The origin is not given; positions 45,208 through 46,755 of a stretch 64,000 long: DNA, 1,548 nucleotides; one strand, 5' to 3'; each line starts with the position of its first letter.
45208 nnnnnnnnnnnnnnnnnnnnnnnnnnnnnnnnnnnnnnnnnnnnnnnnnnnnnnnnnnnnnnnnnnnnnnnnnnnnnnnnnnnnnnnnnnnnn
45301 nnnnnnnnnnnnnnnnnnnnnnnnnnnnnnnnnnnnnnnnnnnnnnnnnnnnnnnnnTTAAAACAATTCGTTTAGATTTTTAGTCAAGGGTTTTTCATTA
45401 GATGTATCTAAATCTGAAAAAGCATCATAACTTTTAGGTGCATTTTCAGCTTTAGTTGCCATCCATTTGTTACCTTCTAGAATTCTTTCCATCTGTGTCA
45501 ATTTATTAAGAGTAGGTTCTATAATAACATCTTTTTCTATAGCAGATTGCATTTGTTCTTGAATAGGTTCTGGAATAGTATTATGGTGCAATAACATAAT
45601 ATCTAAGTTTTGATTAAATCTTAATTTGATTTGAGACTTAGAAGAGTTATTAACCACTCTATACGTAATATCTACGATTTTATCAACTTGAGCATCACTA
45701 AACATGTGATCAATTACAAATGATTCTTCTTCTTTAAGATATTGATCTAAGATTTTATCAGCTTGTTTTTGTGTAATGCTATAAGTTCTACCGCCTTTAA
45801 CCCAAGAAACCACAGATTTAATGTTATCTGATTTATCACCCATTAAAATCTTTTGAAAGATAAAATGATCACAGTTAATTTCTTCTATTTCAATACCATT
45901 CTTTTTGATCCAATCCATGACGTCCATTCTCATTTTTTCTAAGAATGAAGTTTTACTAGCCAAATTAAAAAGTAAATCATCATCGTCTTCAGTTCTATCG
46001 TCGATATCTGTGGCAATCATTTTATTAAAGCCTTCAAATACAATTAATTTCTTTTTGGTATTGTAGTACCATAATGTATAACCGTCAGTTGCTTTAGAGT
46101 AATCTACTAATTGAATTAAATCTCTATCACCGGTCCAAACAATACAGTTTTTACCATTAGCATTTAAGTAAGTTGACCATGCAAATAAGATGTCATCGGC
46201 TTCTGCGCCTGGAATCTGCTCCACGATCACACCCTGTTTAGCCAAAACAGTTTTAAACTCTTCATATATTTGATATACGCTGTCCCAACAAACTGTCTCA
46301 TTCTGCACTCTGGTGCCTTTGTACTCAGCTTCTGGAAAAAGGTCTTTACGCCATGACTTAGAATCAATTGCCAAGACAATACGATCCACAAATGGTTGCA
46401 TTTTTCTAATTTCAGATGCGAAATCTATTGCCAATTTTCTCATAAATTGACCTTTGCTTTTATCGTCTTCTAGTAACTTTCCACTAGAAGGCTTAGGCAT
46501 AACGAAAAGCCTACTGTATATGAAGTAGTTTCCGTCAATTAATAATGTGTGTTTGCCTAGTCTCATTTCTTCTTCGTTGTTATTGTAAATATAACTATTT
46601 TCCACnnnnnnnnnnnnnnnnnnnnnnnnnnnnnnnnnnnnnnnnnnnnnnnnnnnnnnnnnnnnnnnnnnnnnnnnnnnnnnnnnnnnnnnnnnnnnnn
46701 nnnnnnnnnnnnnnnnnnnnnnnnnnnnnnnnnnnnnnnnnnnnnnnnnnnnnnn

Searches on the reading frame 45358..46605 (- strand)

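Call 64: search_protein_families(library=phrogs, proteins=[window:45358-46605:-], max_evalue=0.00001)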
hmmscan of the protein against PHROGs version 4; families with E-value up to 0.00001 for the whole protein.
window:45358-46605:- (415 aa): 1 family
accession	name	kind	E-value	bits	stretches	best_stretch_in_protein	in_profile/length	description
phrog_107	-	DNA, RNA and nucleotide metabolism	1.3e-27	98.2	1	9-294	110-327/542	exonuclease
